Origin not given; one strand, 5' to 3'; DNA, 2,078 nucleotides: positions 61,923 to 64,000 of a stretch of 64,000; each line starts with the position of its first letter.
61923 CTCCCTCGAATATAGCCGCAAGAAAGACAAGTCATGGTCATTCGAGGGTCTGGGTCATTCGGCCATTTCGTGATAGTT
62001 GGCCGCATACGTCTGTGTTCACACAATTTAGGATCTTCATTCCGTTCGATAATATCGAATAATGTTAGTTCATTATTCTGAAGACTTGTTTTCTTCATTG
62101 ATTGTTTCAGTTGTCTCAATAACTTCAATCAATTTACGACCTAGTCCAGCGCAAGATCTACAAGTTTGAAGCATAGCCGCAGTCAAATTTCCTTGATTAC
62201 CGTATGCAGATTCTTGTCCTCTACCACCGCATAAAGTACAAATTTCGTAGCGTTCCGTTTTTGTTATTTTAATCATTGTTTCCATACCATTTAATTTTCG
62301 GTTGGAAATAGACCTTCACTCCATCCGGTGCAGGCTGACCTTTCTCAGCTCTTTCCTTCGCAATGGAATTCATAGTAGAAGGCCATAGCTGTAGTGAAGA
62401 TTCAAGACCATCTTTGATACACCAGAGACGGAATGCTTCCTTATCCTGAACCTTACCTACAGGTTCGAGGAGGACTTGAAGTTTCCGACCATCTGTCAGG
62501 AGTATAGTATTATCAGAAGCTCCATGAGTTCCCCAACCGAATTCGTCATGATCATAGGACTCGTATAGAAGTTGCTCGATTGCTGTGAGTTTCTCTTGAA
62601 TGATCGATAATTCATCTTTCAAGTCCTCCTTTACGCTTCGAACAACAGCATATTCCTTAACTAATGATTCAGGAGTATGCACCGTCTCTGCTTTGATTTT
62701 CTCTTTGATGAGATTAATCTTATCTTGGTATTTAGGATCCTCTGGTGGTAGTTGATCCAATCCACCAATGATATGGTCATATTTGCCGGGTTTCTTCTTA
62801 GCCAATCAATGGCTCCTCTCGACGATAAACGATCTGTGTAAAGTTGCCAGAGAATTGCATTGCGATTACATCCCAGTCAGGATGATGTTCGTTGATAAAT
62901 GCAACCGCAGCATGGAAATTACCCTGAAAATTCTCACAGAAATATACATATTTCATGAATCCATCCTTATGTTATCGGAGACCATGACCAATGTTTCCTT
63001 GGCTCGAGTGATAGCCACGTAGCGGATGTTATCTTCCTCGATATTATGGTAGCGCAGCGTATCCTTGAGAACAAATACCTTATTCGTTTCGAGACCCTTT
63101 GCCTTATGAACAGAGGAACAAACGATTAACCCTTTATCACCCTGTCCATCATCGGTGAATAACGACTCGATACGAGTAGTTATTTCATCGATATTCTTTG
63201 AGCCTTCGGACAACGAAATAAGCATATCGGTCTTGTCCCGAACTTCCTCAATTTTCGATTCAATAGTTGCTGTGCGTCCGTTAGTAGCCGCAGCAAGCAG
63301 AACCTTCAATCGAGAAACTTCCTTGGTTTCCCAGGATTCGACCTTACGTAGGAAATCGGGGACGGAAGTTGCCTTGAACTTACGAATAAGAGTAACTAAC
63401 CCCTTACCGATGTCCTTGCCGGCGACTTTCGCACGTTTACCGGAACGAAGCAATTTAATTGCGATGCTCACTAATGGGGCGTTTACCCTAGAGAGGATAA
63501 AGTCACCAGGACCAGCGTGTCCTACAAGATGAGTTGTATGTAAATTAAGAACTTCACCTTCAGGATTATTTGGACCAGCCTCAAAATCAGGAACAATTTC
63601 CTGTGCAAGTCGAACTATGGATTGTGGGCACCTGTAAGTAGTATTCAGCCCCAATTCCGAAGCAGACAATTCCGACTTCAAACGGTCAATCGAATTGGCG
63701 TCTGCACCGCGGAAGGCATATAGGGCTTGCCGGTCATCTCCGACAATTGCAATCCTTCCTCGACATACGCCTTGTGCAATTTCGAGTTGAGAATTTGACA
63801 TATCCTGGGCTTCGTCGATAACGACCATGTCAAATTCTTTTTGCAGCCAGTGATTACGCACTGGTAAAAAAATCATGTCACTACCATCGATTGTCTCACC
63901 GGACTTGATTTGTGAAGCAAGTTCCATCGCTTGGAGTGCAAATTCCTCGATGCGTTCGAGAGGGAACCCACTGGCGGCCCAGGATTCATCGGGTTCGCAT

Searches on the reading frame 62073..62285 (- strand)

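Call 49: search_protein_families(library=pfam, proteins=[window:62073-62285:-], max_evalue=0.01)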
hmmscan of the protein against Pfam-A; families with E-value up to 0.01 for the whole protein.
window:62073-62285:- (70 aa): 1 family
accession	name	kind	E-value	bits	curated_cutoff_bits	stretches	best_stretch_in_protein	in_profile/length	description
PF00684.25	DnaJ_CXXCXGXG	-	1.5e-05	25.6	32.7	1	11-51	13-53/65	DnaJ central domain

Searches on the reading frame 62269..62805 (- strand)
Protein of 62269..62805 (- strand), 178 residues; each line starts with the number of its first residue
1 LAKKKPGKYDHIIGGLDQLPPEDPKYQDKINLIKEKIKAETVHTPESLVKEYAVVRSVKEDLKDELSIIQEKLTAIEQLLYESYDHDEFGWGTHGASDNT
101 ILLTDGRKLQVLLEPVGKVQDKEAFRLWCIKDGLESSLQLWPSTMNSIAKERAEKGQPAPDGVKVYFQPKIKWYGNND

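Call 17: search_protein_families(library=phrogs, proteins=[window:62269-62805:-], max_evalue=0.001)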
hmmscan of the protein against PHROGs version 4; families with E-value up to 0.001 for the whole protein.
window:62269-62805:- (178 aa): 0 families

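Call 35: search_protein_families(library=pfam, proteins=[window:62269-62805:-], max_evalue=0.01)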
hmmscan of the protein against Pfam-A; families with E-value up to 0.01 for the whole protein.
window:62269-62805:- (178 aa): 1 family
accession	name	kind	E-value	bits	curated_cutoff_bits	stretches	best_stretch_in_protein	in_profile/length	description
PF23984.1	DUF7307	-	0.0017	18.8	27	0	142-172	95-126/129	Pam3 gp33-like protein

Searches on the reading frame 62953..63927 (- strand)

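Call 16: search_protein_families(library=phrogs, proteins=[window:62953-63927:-], max_evalue=0.001)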
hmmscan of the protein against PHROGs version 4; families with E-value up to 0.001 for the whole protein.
window:62953-63927:- (324 aa): 2 families
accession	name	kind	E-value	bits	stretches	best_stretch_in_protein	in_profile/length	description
phrog_1967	-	DNA, RNA and nucleotide metabolism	6.4e-62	211.2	1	8-319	335-670/776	DNA helicase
phrog_325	-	DNA, RNA and nucleotide metabolism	6.5e-05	22.4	1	270-318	820-869/986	Dda-like helicase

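Call 35: search_protein_families(library=pfam, proteins=[window:62953-63927:-], max_evalue=0.01)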
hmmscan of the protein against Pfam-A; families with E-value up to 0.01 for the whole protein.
window:62953-63927:- (324 aa): 6 families
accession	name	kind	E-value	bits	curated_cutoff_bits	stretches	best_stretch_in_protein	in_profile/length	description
PF00580.27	UvrD-helicase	-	4.5e-14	53.2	23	1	26-86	207-269/271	UvrD/REP helicase N-terminal domain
PF13538.12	UvrD_C_2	-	8.3e-11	42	27.4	1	268-316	2-52/52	UvrD-like helicase C-terminal domain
PF13361.12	UvrD_C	-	2e-10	41.1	25.6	1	224-316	236-346/350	UvrD-like helicase C-terminal domain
PF01443.25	Viral_helicase1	-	6.6e-09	36.4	21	1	243-316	159-227/228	Viral superfamily 1 RNA helicase core domain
PF13245.12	AAA_19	-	2.7e-06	28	25.1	1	31-73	90-134/134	AAA domain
PF13087.12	AAA_12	-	0.0018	18.3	27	0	253-318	139-193/195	AAA domain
